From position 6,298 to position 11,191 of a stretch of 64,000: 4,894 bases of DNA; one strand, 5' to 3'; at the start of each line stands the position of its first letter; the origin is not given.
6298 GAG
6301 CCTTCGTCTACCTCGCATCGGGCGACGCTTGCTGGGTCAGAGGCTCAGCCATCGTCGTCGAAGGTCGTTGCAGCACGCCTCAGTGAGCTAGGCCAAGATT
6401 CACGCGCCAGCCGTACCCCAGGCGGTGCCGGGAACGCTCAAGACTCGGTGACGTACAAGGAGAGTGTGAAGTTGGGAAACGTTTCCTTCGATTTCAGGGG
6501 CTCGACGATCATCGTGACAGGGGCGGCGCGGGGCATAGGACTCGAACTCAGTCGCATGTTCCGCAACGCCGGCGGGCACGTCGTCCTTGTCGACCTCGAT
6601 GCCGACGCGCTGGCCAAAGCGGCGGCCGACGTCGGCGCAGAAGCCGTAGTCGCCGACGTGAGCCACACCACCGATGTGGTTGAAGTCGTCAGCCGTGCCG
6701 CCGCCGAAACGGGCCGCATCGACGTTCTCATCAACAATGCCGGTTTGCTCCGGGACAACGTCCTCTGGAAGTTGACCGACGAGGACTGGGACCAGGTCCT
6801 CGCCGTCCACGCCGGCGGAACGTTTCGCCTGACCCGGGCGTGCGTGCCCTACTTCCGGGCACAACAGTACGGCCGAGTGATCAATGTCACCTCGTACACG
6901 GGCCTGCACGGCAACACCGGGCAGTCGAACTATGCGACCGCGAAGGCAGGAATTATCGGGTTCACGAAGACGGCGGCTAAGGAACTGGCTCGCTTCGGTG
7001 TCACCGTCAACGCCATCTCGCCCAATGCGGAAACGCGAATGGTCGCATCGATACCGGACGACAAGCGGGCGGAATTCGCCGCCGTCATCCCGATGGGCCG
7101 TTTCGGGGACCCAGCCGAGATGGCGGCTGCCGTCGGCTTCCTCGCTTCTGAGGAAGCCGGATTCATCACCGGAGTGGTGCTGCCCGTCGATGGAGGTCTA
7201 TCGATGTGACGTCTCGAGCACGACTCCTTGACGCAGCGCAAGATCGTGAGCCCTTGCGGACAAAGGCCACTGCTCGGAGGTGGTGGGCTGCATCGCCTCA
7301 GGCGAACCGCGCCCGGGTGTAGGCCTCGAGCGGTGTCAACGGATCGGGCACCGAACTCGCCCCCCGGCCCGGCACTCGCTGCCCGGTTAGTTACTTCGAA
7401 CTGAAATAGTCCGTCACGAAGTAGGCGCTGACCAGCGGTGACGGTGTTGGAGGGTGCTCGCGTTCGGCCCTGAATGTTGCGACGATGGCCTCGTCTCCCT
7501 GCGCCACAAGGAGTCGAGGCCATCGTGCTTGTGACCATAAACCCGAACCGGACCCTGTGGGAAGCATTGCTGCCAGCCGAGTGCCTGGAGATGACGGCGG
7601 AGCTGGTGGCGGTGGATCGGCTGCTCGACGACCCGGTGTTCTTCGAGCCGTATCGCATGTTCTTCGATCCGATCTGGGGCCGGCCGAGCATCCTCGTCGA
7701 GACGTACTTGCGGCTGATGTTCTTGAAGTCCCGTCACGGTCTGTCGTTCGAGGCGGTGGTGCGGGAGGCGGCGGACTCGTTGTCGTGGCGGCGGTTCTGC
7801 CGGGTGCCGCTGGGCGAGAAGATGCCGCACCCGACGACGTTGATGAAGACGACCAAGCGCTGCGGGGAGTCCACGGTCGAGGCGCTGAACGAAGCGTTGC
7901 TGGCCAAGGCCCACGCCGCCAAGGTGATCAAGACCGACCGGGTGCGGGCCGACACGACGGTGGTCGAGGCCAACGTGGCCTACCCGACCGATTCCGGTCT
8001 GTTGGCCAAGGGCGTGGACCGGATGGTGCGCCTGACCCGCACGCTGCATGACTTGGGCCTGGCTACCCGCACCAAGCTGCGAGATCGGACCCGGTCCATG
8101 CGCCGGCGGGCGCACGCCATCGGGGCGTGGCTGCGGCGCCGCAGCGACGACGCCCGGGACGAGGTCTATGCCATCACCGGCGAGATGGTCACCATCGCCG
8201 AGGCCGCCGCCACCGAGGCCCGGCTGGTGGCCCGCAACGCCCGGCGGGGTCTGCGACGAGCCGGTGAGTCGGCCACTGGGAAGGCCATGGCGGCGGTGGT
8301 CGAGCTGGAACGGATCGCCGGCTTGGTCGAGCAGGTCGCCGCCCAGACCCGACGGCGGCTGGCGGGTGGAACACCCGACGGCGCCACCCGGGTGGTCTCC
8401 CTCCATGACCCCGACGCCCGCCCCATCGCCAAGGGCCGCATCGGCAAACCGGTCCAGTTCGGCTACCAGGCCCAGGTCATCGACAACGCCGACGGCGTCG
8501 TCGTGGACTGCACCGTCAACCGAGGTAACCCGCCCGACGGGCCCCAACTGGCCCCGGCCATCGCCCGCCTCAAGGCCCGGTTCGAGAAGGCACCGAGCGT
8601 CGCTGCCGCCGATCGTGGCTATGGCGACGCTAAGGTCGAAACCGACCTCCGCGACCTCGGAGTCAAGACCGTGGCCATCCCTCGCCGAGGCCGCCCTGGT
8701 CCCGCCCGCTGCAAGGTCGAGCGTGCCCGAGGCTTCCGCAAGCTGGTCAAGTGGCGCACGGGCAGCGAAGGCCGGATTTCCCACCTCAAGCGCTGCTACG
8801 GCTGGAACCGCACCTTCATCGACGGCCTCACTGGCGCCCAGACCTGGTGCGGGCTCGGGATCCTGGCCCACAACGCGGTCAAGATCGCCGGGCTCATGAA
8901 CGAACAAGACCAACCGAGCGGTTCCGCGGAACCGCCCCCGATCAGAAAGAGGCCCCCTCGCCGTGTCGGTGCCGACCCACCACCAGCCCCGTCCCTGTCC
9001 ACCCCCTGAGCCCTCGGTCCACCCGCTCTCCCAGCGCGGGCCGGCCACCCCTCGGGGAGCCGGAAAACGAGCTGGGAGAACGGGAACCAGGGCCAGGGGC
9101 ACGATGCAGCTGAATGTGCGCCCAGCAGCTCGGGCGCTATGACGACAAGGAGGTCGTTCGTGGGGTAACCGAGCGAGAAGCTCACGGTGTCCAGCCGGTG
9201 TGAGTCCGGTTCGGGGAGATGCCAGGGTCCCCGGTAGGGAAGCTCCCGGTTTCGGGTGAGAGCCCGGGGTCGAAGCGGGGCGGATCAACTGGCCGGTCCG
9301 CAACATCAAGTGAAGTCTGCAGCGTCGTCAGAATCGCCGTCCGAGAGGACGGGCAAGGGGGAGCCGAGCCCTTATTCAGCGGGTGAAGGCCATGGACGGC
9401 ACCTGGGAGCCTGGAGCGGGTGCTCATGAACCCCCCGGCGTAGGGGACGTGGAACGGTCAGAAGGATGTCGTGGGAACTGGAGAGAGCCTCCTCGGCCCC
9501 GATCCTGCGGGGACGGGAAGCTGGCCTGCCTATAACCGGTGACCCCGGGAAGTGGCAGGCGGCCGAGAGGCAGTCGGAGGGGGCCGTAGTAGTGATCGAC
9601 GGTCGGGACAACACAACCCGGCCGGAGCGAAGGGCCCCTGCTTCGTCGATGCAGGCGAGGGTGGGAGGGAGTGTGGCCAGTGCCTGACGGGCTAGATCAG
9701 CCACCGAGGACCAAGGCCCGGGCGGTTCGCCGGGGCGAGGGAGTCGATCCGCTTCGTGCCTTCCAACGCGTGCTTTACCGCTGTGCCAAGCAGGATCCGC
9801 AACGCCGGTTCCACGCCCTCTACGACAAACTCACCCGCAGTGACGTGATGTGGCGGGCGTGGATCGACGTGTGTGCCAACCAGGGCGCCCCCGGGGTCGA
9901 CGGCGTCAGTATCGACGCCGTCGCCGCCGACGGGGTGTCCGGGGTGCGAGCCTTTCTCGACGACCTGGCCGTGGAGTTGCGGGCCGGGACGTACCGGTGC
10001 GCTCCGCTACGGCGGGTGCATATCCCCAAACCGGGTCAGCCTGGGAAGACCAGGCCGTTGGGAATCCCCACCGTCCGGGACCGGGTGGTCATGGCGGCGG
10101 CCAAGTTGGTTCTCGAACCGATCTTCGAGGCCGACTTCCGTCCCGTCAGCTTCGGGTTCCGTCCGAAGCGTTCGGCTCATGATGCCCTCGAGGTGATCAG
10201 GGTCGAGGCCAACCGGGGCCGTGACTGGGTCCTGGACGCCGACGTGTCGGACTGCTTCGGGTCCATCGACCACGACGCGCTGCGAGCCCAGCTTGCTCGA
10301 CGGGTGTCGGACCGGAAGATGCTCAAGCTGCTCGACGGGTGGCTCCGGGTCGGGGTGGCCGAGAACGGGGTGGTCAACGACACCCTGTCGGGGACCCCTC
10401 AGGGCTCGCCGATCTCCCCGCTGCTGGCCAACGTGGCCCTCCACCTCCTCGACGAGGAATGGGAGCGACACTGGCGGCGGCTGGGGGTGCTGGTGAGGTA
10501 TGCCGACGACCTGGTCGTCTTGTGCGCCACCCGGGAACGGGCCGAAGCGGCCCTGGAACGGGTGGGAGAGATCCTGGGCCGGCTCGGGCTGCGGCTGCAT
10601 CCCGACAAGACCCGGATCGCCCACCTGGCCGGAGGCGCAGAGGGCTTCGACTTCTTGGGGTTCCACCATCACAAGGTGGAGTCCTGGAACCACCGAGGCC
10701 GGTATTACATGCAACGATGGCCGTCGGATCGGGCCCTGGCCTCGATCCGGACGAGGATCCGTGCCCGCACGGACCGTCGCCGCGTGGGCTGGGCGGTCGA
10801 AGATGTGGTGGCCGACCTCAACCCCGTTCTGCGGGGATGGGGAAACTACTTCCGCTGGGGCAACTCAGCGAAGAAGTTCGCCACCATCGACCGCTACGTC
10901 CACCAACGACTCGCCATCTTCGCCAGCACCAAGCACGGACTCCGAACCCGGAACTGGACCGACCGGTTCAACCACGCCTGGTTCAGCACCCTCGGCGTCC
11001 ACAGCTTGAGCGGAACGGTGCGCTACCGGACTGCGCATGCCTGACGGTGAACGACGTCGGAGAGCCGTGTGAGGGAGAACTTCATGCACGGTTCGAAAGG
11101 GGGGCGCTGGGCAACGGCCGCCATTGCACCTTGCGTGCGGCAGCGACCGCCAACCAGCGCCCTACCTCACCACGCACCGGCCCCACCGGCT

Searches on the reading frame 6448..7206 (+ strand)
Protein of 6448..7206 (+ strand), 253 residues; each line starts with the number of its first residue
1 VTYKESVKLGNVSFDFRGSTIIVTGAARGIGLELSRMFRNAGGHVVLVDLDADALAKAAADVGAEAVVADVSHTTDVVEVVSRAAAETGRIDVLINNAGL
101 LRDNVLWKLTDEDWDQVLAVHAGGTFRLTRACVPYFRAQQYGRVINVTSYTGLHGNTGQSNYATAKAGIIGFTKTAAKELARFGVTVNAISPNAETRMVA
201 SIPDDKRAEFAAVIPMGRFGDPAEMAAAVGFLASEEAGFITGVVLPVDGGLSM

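Call 45: search_protein_families(library=pfam, proteins=[window:6448-7206:+], max_evalue=0.001)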
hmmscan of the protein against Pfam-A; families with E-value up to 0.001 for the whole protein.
window:6448-7206:+ (253 aa): 3 families
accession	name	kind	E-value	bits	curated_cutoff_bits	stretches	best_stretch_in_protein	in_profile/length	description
PF13561.12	adh_short_C2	-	3.6e-58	197.4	27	1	25-252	1-236/236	Enoyl-(Acyl carrier protein) reductase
PF00106.31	adh_short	-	3.8e-50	170.5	26.6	1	20-205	2-193/195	short chain dehydrogenase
PF08659.16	KR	-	7.8e-18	65.5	22.6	1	20-173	2-160/180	KR domain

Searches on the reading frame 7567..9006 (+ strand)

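Call 45: search_protein_families(library=pfam, proteins=[window:7567-9006:+], max_evalue=0.001)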
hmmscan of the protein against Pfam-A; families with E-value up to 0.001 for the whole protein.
window:7567-9006:+ (480 aa): 2 families
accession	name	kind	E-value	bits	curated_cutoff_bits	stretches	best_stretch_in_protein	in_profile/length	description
PF05598.16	DUF772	-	1.2e-12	48.1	23.1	1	38-107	1-70/74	Transposase domain (DUF772)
PF01609.27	DDE_Tnp_1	-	3e-08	34.1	23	1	297-436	33-199/200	Transposase DDE domain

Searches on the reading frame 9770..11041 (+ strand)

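Call 45: search_protein_families(library=pfam, proteins=[window:9770-11041:+], max_evalue=0.001)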
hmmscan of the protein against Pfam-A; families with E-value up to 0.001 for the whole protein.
window:9770-11041:+ (424 aa): 2 families
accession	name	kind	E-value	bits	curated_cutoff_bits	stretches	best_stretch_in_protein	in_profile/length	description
PF00078.32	RVT_1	-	1e-39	136.9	29.6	1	85-299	1-204/205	Reverse transcriptase (RNA-dependent DNA polymerase)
PF08388.16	GIIM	-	2.4e-16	59.9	23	1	324-396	2-74/80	Group II intron, maturase-specific domain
